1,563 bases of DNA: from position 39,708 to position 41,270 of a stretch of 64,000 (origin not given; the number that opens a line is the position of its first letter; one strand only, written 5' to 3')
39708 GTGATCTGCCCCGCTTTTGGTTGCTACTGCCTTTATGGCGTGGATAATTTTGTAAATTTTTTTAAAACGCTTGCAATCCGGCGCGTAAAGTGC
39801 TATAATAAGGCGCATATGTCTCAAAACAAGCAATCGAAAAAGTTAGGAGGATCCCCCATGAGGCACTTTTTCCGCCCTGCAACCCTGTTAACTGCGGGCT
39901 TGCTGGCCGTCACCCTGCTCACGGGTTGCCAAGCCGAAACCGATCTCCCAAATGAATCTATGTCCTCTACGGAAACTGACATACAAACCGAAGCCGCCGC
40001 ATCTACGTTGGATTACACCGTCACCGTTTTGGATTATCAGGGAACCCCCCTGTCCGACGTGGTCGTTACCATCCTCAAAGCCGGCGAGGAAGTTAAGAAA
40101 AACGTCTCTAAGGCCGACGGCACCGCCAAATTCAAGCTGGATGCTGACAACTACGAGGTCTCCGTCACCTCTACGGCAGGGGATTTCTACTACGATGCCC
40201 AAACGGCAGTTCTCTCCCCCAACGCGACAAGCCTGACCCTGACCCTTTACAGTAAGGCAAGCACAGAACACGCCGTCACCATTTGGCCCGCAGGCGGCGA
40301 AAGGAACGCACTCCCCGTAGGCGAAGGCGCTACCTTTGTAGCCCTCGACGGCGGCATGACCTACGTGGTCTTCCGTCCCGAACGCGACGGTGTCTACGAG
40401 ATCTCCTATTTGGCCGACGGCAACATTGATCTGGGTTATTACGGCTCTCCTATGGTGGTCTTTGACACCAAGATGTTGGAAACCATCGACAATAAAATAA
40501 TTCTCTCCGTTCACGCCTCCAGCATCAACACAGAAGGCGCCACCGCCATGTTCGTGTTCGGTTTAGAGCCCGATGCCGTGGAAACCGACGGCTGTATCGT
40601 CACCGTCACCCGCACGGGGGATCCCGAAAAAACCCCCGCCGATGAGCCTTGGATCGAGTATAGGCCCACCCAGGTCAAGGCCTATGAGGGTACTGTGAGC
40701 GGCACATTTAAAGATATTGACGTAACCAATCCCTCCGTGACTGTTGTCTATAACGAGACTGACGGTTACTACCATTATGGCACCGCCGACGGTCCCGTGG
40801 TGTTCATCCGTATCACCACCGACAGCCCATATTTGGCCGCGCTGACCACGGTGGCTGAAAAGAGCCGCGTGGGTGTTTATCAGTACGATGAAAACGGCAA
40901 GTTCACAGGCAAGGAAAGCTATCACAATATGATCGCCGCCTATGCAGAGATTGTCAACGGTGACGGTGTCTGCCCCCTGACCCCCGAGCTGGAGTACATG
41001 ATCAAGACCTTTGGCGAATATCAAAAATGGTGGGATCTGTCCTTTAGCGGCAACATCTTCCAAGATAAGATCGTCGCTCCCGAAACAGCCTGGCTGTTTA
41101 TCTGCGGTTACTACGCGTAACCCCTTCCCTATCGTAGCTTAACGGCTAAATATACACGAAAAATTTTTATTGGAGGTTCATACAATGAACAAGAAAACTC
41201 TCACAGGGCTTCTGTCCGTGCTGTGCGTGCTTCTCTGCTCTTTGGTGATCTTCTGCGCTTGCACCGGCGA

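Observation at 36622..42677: Divergently transcribed triad of paralogous lipoproteins opposite the protease-Opp cluster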

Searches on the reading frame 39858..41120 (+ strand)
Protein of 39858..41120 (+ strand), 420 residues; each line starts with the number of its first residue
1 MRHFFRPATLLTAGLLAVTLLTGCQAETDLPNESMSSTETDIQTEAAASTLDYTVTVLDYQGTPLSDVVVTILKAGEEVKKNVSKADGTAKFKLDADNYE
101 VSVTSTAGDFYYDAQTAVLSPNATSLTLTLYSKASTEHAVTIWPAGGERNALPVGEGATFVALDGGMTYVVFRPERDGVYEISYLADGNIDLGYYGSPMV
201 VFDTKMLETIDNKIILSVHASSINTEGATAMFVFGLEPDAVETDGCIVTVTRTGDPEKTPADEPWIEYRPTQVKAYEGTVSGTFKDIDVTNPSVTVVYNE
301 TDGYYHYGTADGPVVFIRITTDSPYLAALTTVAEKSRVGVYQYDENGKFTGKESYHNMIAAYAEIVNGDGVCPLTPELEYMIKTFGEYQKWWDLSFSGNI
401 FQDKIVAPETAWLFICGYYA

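Call 3: search_protein_families(library=pfam, proteins=[window:39858-41120:+], max_evalue=0.1)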
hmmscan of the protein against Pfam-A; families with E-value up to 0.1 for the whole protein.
window:39858-41120:+ (420 aa): 5 families
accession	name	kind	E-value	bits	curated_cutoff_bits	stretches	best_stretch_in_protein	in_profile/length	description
PF13620.12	CarboxypepD_reg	-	0.00014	22.6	32.3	1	55-128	4-79/82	Carboxypeptidase regulatory-like domain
PF17789.7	MG4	-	0.001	19.7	24.7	1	52-98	17-64/95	Macroglobulin domain MG4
PF24025.1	Ig_DR_A0283-like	-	0.0011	19.6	27.1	1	51-104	7-63/102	DR_A0283-like, Ig-like domain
PF02369.22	Big_1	-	0.0021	18.6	34.9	1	49-107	17-80/93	Bacterial Ig-like domain (group 1)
PF05688.17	BIg21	-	0.042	14.8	27.4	0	50-108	3-55/109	Bacterial Immunoglobulin-like 21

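Call 10: search_protein_families(library=ncbifam, proteins=[window:39858-41120:+], max_evalue=0.01)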
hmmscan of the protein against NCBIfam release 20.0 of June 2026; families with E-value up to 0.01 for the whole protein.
window:39858-41120:+ (420 aa): 0 families

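Call 13: find_homologous_proteins(query=window:39858-41120:+, max_evalue=0.001)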
Query window:39858-41120:+ (420 aa): 69 proteins with E <= 0.001 among 8000 candidates.
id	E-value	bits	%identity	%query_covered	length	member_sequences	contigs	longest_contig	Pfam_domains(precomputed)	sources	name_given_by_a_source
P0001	6.9e-280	946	100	100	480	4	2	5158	-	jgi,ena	-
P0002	3.4e-241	818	85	100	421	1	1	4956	-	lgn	-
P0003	9.3e-234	794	82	100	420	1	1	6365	-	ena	-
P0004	2.8e-228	776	80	100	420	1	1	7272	PF13620.13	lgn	-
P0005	1.3e-226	770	79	100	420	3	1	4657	PF13620.13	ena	-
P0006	2.2e-226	770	79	100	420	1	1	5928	PF13620.13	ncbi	-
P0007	1.5e-222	757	78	100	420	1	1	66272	-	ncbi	-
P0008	1.7e-222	757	78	100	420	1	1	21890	-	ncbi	-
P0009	7.6e-222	755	82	95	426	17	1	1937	PF13620.13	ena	-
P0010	5.3e-221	752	80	95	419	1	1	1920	-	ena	-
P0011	5.1e-213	726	76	100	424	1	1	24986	PF13620.13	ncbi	-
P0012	6.0e-211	719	75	100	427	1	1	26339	-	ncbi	-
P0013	1.5e-210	717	75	100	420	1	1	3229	-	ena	-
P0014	1.3e-207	708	82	87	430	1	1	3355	PF13620.13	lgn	-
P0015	1.9e-207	707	75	100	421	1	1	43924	-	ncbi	-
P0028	4.3e-121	423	47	97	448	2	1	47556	PF13620.13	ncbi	-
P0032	3.3e-94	334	42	100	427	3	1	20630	-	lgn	-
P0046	1.6e-55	207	35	87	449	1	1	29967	-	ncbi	-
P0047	1.0e-54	204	34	88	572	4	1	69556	-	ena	-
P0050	1.2e-52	197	35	88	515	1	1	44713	-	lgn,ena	-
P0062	2.3e-44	170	33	98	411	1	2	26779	-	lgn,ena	-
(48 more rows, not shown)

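Call 14: find_encoding_contigs(protein=P0028, flank=10000, max_places=2)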
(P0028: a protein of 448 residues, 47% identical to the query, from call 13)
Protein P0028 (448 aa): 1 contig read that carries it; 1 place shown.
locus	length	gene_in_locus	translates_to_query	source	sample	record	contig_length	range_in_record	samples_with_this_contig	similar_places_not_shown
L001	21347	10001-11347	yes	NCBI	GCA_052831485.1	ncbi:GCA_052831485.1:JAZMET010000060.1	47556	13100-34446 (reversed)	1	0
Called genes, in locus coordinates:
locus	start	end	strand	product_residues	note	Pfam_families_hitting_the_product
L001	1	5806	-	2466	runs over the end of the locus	-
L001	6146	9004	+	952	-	PF00578:AhpC-TSA, PF08534:Redoxin, PF13098:Thioredoxin_2 (weak), PF13905:Thioredoxin_8 (weak)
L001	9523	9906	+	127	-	-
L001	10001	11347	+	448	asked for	PF13620:CarboxypepD_reg (faint)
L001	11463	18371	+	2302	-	PF02369:Big_1 (weak), PF11974:bMG3 (faint), PF17789:MG4 (faint)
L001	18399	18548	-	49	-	-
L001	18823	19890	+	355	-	PF01408:GFO_IDH_MocA, PF22725:GFO_IDH_MocA_C3, PF02894:GFO_IDH_MocA_C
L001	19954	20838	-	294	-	-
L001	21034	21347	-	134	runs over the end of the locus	-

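Call 15: find_encoding_contigs(protein=P0047, flank=10000, max_places=2)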
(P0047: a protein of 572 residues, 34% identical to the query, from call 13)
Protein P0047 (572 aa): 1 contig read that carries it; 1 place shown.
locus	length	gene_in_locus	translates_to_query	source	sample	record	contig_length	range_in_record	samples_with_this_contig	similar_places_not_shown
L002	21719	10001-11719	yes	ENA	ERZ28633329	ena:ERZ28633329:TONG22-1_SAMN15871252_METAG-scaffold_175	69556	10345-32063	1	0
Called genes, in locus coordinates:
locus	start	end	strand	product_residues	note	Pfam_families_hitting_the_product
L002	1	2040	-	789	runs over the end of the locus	PF03477:ATP-cone, PF13597:NRDD, PF00462:Glutaredoxin (weak)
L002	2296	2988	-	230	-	PF13353:Fer4_12, PF04055:Radical_SAM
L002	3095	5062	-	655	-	-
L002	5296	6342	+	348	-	PF00535:Glycos_transf_2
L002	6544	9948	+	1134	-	-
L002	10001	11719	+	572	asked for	-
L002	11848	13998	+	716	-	-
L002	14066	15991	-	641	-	PF12838:Fer4_7 (faint), PF25160:LdpA_Fe-S-bd (faint), PF12801:Fer4_5, PF17179:Fer4_22 (faint), PF00037:Fer4 (weak), PF13484:Fer4_16 (weak), PF00578:AhpC-TSA, PF08534:Redoxin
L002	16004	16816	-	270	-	-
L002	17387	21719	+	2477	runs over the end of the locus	PF00082:Peptidase_S8, PF02225:PA, PF02368:Big_2 (faint), PF06280:fn3_5, PF13306:LRR_5, PF13855:LRR_8 (faint), PF13306:LRR_5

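Call 16: find_encoding_contigs(protein=P0032, flank=10000, max_places=2)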
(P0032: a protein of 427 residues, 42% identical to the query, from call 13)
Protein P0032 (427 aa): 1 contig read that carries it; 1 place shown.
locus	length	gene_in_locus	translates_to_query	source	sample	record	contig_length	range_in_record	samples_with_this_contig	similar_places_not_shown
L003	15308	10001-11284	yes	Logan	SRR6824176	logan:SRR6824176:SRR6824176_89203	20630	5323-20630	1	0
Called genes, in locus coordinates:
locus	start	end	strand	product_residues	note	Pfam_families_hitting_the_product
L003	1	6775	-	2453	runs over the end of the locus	PF00082:Peptidase_S8, PF02225:PA, PF02368:Big_2 (faint), PF06280:fn3_5, PF13306:LRR_5, PF13855:LRR_8 (faint), PF13306:LRR_5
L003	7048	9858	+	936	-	PF00578:AhpC-TSA, PF08534:Redoxin, PF13905:Thioredoxin_8 (weak)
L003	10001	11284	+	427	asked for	-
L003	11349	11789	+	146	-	PF17802:SpaA (faint), PF02369:Big_1 (weak)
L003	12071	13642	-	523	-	PF03629:SASA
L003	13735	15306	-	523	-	?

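Call 17: find_encoding_contigs(protein=P0050, flank=10000, max_places=2)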
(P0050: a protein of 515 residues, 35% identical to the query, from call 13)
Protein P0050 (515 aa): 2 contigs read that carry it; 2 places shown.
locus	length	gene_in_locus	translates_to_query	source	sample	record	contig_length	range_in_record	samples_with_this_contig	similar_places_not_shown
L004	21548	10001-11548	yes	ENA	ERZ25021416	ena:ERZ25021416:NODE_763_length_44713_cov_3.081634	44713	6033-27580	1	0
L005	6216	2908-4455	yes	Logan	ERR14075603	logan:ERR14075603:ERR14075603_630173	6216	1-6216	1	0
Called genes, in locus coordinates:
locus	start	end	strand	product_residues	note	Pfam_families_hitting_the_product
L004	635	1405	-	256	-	PF12679:ABC2_membrane_2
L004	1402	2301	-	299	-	PF00005:ABC_tran, PF13304:AAA_21 (weak), PF13732:DrrA1-3_C (weak)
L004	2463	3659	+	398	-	PF01553:Acyltransferase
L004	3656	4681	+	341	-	PF03601:Cons_hypoth698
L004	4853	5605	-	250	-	-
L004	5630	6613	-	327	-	PF01263:Aldose_epim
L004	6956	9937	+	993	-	PF00578:AhpC-TSA, PF08534:Redoxin, PF13905:Thioredoxin_8 (faint)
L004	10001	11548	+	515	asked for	-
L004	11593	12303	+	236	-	PF09134:Invasin_D3 (faint), PF02369:Big_1, PF13620:CarboxypepD_reg (faint), PF17789:MG4 (faint), PF17802:SpaA (weak)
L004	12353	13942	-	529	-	PF12801:Fer4_5, PF00037:Fer4 (weak), PF12838:Fer4_7 (weak), PF13484:Fer4_16 (weak), PF00578:AhpC-TSA, PF00085:Thioredoxin (weak), PF08534:Redoxin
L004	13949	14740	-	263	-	-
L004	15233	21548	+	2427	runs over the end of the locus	PF00082:Peptidase_S8, PF02225:PA, PF06280:fn3_5, PF13306:LRR_5, PF13855:LRR_8 (faint), PF13306:LRR_5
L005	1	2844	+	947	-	?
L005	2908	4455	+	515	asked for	-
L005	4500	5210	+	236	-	PF09134:Invasin_D3 (faint), PF02369:Big_1, PF13620:CarboxypepD_reg (faint), PF17789:MG4 (faint), PF17802:SpaA (weak)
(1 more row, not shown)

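Call 18: find_encoding_contigs(protein=P0046, flank=10000, max_places=2)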
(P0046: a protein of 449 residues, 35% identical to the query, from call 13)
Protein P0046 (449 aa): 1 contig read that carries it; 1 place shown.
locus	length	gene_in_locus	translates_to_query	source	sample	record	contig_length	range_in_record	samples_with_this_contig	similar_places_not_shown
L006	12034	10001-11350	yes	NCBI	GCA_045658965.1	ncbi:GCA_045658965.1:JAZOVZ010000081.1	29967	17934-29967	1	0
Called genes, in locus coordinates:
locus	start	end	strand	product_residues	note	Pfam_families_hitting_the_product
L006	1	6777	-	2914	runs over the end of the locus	PF00082:Peptidase_S8, PF02225:PA, PF06280:fn3_5, PF13306:LRR_5, PF13855:LRR_8 (faint), PF13306:LRR_5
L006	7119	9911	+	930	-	PF00578:AhpC-TSA, PF08534:Redoxin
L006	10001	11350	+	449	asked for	-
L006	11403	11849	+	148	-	-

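Call 19: find_encoding_contigs(protein=P0062, flank=10000, max_places=2)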
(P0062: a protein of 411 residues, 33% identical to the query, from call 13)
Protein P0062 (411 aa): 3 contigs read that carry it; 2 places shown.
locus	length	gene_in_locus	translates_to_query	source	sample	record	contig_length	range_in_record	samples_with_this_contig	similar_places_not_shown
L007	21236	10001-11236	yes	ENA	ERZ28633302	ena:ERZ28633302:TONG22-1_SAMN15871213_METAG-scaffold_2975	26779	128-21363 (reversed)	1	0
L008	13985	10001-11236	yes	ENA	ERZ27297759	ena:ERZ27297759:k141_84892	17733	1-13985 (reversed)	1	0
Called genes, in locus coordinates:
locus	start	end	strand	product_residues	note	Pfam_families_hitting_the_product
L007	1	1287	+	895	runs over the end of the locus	PF00690:Cation_ATPase_N, PF00122:E1-E2_ATPase, PF00702:Hydrolase, PF13246:Cation_ATPase, PF00689:Cation_ATPase_C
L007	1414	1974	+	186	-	PF07638:Sigma70_ECF (weak), PF04542:Sigma70_r2 (faint)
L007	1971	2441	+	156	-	-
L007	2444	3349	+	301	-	PF14257:DUF4349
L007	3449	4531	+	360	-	PF00266:Aminotran_5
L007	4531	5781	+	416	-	PF06245:DUF1015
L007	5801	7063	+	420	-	PF00295:Glyco_hydro_28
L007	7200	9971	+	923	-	PF00578:AhpC-TSA, PF08534:Redoxin, PF13905:Thioredoxin_8 (weak)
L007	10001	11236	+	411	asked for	-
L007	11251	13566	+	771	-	-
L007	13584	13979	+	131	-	-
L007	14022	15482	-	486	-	PF14821:Thr_synth_N, PF24857:THR4_C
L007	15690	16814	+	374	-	PF03447:NAD_binding_3, PF00742:Homoserine_dh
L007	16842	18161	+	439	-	PF00696:AA_kinase, PF13840:ACT_7 (faint), PF22468:ACT_9, PF01842:ACT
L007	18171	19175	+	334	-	PF01118:Semialdhyde_dh, PF02774:Semialdhyde_dhC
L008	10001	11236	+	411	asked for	-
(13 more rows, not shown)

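Call 30: predict_structure(alignment_id=A1)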
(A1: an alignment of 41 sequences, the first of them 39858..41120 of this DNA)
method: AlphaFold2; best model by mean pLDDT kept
length: 420 residues; sequences in the alignment: 41
mean_pLDDT: 86.5   pTM: 0.64
mean pLDDT of the five models: 86.5, 86.0, 86.1, 86.0, 85.8
residues with pLDDT >= 90: 296; 70-90: 73; 50-70: 5; < 50: 46
segments of 3 or more residues with pLDDT < 50: 1-46
pLDDT, mean of each block of 10 residues (from residue 1): 36 36 34 39 53 97 96 96 97 97 93 95 97 93 93 96 92 94 94 95 94 93 78 94 92 89 88 88 94 92 93 96 95 91 90 94 95 95 93 86 87 95
secondary structure, 60 per line:
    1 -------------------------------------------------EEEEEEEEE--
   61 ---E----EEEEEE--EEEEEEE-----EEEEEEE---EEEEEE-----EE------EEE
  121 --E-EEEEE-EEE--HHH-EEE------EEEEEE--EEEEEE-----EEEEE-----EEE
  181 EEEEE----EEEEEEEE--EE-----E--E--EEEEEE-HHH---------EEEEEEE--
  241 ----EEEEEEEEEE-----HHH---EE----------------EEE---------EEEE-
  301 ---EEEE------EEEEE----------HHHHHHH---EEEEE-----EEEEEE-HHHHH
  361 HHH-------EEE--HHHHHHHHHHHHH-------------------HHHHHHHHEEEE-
elements in order: E50-58 E69-74 E77-83 E89-95 E99-104 E118-120 E125-129 E131-133 E140-142 E149-154 E157-162 E168-172 E178-185 E190-197 E213-218 E232-238 E245-254 E284-286 E296-299 E304-307 E314-318 H329-335 E339-343 E349-354 H356-363 E371-373 H376-388 H408-415 E416-419

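Call 35: fold_search(model_id=the predicted structure, library=pdb)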
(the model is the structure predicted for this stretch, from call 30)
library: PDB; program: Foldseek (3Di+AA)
matches with E <= 10: 1501; with E <= 0.001: 18
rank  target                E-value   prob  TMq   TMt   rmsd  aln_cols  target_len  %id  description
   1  8qox_B                1.2e-04  1.00  0.18  0.17  14.4       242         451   14  Two-component assembly of SlaA and SlaB S-layer proteins of Sulfolobus acidocaldarius (released 2024-02-21)
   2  3e8v                  1.5e-04  1.00  0.17  0.78   2.4        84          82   20  Crystal structure of a possible transglutaminase-family protein proteolytic fragment from Bacteroides fragilis (released 2008-09-02)
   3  3njx                  1.8e-04  0.98  0.17  0.15  13.3       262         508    9  Rhamnogalacturonan Lyase from Aspergillus aculeatus mutant H210A (released 2010-10-06)
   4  4v4c_B                2.2e-04  1.00  0.16  0.24   3.0        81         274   23  Crystal Structure of Pyrogallol-Phloroglucinol Transhydroxylase from Pelobacter acidigallici (released 2014-07-09)
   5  1nkg                  2.9e-04  0.98  0.17  0.15  13.0       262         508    8  Rhamnogalacturonan lyase from Aspergillus aculeatus (released 2004-05-25)
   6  2xhn_A                3.2e-04  0.97  0.16  0.15  13.1       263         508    8  Rhamnogalacturonan lyase from Aspergillus aculeatus K150A active site mutant (released 2010-09-29)
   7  3b2m_A                3.2e-04  0.94  0.15  0.20  15.2       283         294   10  Crystal Structure of the Major Pilin from Streptococcus pyogenes (released 2007-12-18)
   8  8fia_A                3.4e-04  0.98  0.16  0.04  22.0       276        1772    9  The structure of fly Teneurin self assembly (released 2023-05-03)
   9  4fxt_A                4.0e-04  0.98  0.16  0.31  13.5       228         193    9  Crystal structure of a DUF3823 family protein (BACOVA_02663) from Bacteroides ovatus ATCC 8483 at 2.77 A resolution (released 2012-07-25)
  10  3b2m_C                4.2e-04  0.82  0.14  0.19  14.1       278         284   10  Crystal Structure of the Major Pilin from Streptococcus pyogenes (released 2007-12-18)
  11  3gld_B                5.0e-04  0.85  0.14  0.20  15.6       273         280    9  Crystal Structure of the Major Pilin from Streptococcus pyogenes E117A mutant (released 2009-06-02)
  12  3b2m_B                5.0e-04  0.84  0.14  0.20  15.6       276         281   10  Crystal Structure of the Major Pilin from Streptococcus pyogenes (released 2007-12-18)
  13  3gle_B                6.6e-04  0.82  0.14  0.20  15.4       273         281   10  Crystal Structure of the Major Pilin from Streptococcus pyogenes N168A mutant (released 2009-06-02)
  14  1d2o_A                7.0e-04  0.98  0.15  0.29  18.5       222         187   13  CRYSTAL STRUCTURE OF A SINGLE B REPEAT UNIT (B1) OF COLLAGEN BINDING SURFACE PROTEIN (CNA) OF STAPHYLOCOCCUS AUREUS. (released 2000-09-27)
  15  3gld_C                8.3e-04  0.80  0.14  0.20  14.3       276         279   10  Crystal Structure of the Major Pilin from Streptococcus pyogenes E117A mutant (released 2009-06-02)
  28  5sv5                  2.1e-03  1.00  0.18  0.57   4.4       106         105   10  1.0 Angstrom Crystal Structure of pre-Peptidase C-terminal Domain of Collagenase from Bacillus anthracis. (released 2016-08-17)
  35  9hfj                  2.9e-03  1.00  0.15  0.69   2.9        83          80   20  Crystal structure of the NTE domain of SusCdex (BT3090) dextran transporter (released 2025-11-26)
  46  1nqd_B                4.0e-03  1.00  0.19  0.58   5.0       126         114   10  CRYSTAL STRUCTURE OF CLOSTRIDIUM HISTOLYTICUM COLG COLLAGENASE COLLAGEN-BINDING DOMAIN 3B AT 1.65 ANGSTROM RESOLUTION  (released 2003-04-15)
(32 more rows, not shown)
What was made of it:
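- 39858..41120 (+): Gene B: 420-aa lipoprotein with a sandwich (aa 49-133), a PPC/collagen-binding-like domain (aa ~140-255) and a DGYYH module (aa 283-420, 40704-41117). Foldseek matches: 3e8v and 9hfj (sandwich), 5sv5 and 1nqd (PPC-like) (call 35).
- On CarboxypepD_reg / prealbumin-like sandwich: The fold match for B is good (3e8v TM 0.78, 9hfj TM 0.69; call 35).
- On PPC / collagen-binding domain: Foldseek matches 5sv5 and 1nqd at E about 2-4e-3 and TM about 0.57 (call 35).
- Closest known: Pre-peptidase C-terminal. Same: B's middle domain superposes on 5sv5 and 1nqd (Foldseek probability 1.0, TM about 0.57; call 35).
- Checked: The B model (pLDDT 86.5) matches CarboxypepD_reg-like structures 3e8v (TM 0.78) and 9hfj (calls 30, 35).
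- B's middle domain resembles pre-peptidase C-terminal and collagen-binding domains, which is a protein-binding fold (call 35).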

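Call 74: search_protein_families(library=ncbifam, proteins=[L004:12353-13942:-, L004:13949-14740:-, L004:11593-12303:+], max_evalue=0.001)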
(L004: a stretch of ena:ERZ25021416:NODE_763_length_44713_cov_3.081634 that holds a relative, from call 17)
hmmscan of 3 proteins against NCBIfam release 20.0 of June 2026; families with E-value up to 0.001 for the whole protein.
L004:12353-13942:- (529 aa): 24 families
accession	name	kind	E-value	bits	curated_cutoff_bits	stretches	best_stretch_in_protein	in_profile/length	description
TIGR02163.1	napH_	subfamily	6.7e-24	84.8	213.05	2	193-281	153-253/255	NapH/MauN family ferredoxin-type protein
NF007013.0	PRK09477.1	equivalog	1.4e-17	63.7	234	1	84-281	86-276/286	quinol dehydrogenase ferredoxin subunit NapH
NF002854.0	PRK03147.1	subfamily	1.4e-11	44.6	170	1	387-444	45-103/176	thiol-disulfide oxidoreductase ResA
NF041202.1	StoA_CxxC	exception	1.5e-10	41.2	210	1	401-520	49-158/163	endospore biogenesis thiol-disulfide oxidoreductase StoA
NF047696.1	ThlDiSintTplARhiz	equivalog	9.3e-08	32.1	230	1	391-443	84-137/219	thiol:disulfide interchange protein TlpA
TIGR00385.1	dsbE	subfamily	5.1e-07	29.4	123.15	1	402-463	61-115/173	DsbE family thiol:disulfide interchange protein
NF046105.1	TransRegNosR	equivalog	9e-07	27.6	1000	1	194-272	579-660/680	transcriptional regulator NosR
NF058577.1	FdxA_fam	equivalog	2.2e-06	27.8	65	1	262-285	7-30/52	4Fe-4S ferredoxin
NF045874.1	Vhu_polyferre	exception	2.2e-06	26.7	600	1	211-290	35-114/381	F420-non-reducing hydrogenase associated-polyferredoxin VhuB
NF043069.1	T4HPD_activ_SAM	equivalog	2.5e-06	27.1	425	1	235-286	46-104/299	trans-4-hydroxy-L-proline dehydratase activase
TIGR01068.1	thioredoxin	equivalog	6e-06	26.4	96.8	1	404-442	14-52/101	thioredoxin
NF040864.1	HgcB_ferredoxin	equivalog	5.3e-05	23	99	0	234-280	8-62/93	mercury methylation ferredoxin HgcB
NF038196.1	ferrodoxin_EFR1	subfamily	6e-05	23.2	75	1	240-282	184-232/242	EFR1 family ferrodoxin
NF008229.0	PRK10996.1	equivalog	6.4e-05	22.7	125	1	383-443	29-91/141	thioredoxin TrxC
NF011941.0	PRK15412.1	equivalog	0.0001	21.9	359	1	402-432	66-96/185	thiol:disulfide interchange protein DsbE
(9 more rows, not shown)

L004:13949-14740:- (263 aa): 1 family
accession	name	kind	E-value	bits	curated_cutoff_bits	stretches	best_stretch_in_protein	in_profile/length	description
NF040920.1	CD1871A_fam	domain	3.4e-11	42.8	32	1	230-263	5-38/38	CD1871A family CXXC motif-containing protein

L004:11593-12303:+ (236 aa): 0 families
